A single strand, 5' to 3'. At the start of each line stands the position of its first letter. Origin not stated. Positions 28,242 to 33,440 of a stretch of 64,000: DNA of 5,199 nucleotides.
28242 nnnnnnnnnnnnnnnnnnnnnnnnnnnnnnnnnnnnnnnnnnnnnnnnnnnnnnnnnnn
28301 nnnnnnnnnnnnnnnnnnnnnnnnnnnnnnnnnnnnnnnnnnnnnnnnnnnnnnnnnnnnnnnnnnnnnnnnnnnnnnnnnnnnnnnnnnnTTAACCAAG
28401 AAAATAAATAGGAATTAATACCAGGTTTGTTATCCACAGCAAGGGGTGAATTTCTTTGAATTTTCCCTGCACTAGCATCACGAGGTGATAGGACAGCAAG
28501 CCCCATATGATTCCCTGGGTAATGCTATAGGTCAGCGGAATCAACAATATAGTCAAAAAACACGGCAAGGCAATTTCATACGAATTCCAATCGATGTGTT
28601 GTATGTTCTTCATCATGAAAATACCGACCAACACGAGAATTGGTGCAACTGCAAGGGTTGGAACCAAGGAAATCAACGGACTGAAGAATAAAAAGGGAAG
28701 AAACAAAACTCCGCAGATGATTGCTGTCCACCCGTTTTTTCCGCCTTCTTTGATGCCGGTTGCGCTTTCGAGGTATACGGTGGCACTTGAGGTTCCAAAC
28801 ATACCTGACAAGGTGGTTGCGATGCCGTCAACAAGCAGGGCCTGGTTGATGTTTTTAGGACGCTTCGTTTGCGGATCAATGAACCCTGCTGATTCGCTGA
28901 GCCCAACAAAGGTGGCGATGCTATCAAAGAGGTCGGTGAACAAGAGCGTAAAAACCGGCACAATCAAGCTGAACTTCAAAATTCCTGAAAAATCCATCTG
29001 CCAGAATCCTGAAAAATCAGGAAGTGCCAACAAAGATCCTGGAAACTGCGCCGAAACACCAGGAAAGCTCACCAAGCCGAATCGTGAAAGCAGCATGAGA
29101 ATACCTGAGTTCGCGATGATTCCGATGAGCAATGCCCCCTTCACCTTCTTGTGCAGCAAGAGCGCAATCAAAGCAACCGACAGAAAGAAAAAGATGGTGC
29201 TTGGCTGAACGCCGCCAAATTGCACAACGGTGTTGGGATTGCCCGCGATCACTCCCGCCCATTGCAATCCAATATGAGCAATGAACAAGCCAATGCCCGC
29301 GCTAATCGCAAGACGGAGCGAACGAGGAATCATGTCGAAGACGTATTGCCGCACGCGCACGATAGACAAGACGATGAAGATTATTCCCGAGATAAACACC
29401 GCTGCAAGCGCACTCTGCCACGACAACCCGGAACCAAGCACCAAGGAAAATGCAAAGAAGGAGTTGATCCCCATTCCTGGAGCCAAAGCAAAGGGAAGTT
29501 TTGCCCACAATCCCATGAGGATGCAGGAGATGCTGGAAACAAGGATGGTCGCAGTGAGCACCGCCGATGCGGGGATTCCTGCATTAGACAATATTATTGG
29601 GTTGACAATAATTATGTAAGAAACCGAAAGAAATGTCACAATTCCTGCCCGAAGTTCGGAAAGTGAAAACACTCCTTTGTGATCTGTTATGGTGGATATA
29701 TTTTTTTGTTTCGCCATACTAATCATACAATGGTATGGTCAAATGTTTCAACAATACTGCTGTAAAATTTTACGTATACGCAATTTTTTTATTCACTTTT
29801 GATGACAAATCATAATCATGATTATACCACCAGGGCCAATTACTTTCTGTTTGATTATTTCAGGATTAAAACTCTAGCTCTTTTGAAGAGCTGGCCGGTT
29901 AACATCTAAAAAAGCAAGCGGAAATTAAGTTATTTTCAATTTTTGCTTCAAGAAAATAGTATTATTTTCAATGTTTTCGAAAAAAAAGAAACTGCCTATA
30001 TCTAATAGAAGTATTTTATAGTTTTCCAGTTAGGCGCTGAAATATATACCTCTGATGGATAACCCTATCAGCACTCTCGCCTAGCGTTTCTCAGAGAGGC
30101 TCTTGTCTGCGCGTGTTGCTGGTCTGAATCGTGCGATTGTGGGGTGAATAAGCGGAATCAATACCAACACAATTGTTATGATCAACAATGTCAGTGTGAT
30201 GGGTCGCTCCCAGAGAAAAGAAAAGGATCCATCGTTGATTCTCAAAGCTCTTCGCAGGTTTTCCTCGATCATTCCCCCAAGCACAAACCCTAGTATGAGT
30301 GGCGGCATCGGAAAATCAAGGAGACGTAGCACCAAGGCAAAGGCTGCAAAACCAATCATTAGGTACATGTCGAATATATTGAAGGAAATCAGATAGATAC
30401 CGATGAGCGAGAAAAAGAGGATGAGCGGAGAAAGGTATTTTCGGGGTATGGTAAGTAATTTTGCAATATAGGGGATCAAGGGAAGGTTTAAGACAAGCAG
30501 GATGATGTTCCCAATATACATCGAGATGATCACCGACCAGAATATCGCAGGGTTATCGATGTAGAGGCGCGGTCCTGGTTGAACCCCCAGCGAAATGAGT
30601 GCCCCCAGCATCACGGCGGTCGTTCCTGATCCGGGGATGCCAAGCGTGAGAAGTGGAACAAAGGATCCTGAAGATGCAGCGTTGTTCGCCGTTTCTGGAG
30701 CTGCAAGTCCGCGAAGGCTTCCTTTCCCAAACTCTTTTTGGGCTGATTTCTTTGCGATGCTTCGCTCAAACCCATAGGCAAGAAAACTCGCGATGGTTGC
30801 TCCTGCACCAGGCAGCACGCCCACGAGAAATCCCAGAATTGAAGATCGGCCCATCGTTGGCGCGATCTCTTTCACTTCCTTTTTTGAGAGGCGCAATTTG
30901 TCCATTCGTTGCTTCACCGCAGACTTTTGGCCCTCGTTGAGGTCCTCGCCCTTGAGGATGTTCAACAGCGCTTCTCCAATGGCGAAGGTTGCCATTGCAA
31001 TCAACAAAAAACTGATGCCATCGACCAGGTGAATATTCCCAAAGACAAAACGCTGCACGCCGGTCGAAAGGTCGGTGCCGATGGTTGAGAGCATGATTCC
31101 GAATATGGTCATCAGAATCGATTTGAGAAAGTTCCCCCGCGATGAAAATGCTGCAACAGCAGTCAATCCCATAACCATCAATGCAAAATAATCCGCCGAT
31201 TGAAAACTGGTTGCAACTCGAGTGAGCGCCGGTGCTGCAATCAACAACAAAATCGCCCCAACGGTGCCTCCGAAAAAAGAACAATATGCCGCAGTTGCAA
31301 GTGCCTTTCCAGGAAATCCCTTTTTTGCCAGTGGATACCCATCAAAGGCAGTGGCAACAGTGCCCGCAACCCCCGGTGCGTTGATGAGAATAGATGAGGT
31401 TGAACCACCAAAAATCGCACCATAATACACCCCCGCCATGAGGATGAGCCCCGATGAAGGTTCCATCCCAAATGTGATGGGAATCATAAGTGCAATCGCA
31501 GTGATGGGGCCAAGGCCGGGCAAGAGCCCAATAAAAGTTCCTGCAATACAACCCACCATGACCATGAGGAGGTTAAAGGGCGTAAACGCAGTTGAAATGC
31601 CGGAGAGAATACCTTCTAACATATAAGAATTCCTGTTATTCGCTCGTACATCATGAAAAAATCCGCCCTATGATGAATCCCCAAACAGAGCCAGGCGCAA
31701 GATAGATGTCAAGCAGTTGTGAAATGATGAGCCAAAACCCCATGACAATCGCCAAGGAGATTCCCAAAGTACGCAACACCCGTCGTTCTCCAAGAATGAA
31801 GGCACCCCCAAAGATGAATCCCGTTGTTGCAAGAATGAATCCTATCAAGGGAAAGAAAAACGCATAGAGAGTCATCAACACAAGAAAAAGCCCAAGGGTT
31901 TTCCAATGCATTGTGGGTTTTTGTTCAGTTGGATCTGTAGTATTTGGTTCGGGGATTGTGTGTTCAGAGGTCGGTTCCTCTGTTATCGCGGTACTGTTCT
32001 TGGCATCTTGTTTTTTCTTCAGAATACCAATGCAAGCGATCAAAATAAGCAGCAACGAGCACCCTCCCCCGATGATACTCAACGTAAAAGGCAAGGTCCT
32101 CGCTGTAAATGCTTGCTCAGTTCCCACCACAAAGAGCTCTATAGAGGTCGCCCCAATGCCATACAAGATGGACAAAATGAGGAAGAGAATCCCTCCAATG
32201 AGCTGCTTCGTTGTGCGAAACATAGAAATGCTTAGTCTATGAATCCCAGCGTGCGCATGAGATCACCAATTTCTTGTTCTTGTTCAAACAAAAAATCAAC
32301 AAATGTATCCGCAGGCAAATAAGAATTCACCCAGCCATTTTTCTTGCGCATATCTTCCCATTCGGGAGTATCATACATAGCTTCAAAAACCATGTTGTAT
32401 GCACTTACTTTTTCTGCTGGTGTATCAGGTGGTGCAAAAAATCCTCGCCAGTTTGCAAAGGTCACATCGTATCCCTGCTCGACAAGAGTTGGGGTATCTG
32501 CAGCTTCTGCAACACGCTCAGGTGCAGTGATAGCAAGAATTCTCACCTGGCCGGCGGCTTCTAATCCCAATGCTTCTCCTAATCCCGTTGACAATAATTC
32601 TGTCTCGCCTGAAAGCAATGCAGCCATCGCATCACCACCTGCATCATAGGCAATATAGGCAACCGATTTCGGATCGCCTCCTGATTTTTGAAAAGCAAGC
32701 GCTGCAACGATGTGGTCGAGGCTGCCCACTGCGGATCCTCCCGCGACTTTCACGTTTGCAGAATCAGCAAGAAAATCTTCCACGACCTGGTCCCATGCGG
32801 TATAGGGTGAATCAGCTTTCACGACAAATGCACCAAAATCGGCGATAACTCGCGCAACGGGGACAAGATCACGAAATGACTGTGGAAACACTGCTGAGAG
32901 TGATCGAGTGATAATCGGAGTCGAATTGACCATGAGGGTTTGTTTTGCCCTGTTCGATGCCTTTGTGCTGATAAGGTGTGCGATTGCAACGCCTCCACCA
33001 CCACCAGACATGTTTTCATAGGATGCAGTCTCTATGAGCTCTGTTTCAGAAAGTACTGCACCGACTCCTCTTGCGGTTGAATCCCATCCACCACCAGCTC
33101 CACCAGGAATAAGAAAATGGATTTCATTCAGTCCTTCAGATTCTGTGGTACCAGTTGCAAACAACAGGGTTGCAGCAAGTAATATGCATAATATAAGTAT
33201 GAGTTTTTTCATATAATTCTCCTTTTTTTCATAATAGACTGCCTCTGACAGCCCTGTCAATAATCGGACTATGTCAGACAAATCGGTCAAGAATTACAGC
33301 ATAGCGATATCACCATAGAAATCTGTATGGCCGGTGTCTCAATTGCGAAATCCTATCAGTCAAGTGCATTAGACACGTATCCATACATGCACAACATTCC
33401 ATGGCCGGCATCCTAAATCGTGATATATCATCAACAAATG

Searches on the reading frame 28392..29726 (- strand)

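Call 46: search_protein_families(library=ncbifam, proteins=[window:28392-29726:-], max_evalue=0.00001)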
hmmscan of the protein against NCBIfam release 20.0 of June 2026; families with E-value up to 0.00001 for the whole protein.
window:28392-29726:- (444 aa): 0 families

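Call 75: search_protein_families(library=pfam, proteins=[window:28392-29726:-], max_evalue=0.001)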
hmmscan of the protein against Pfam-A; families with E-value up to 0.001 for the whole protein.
window:28392-29726:- (444 aa): 1 family
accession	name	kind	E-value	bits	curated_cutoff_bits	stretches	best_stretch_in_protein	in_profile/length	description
PF00860.26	Xan_ur_permease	-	1.6e-39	136.2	27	1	24-405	3-386/389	Permease family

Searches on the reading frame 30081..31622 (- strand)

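Call 14: search_protein_families(library=pfam, proteins=[window:30081-31622:-], max_evalue=0.01)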
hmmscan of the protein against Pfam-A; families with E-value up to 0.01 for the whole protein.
window:30081-31622:- (513 aa): 1 family
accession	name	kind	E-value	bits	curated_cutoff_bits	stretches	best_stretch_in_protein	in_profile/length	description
PF01970.21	TctA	-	2.3e-152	507.9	28.9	1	18-444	1-423/423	Tripartite tricarboxylate transporter TctA family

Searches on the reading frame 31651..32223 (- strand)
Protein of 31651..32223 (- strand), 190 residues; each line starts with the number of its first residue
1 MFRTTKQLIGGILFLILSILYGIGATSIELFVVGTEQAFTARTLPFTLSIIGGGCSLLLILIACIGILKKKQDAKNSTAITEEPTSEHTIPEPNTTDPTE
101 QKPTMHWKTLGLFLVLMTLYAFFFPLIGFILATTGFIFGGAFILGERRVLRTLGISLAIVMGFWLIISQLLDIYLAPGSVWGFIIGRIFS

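Call 75: search_protein_families(library=pfam, proteins=[window:31651-32223:-], max_evalue=0.001)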
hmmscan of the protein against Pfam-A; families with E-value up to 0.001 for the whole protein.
window:31651-32223:- (190 aa): 2 families
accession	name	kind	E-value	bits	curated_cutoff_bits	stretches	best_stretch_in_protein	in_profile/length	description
PF07331.16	TctB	-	1.8e-17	64.2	29.1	1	9-175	2-136/137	Tripartite tricarboxylate transporter TctB family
PF13273.12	DUF4064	-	0.0003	21.4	32.1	0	42-142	2-91/102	Protein of unknown function (DUF4064)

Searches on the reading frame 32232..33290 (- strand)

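Call 46: search_protein_families(library=ncbifam, proteins=[window:32232-33290:-], max_evalue=0.00001)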
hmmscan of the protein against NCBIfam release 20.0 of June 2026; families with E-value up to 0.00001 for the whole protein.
window:32232-33290:- (352 aa): 0 families

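Call 75: search_protein_families(library=pfam, proteins=[window:32232-33290:-], max_evalue=0.001)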
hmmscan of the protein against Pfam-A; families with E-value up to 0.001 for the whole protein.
window:32232-33290:- (352 aa): 1 family
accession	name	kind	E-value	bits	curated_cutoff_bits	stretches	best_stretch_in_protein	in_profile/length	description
PF03401.19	TctC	-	4.4e-18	66.2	27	1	91-349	19-273/274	Tripartite tricarboxylate transporter family receptor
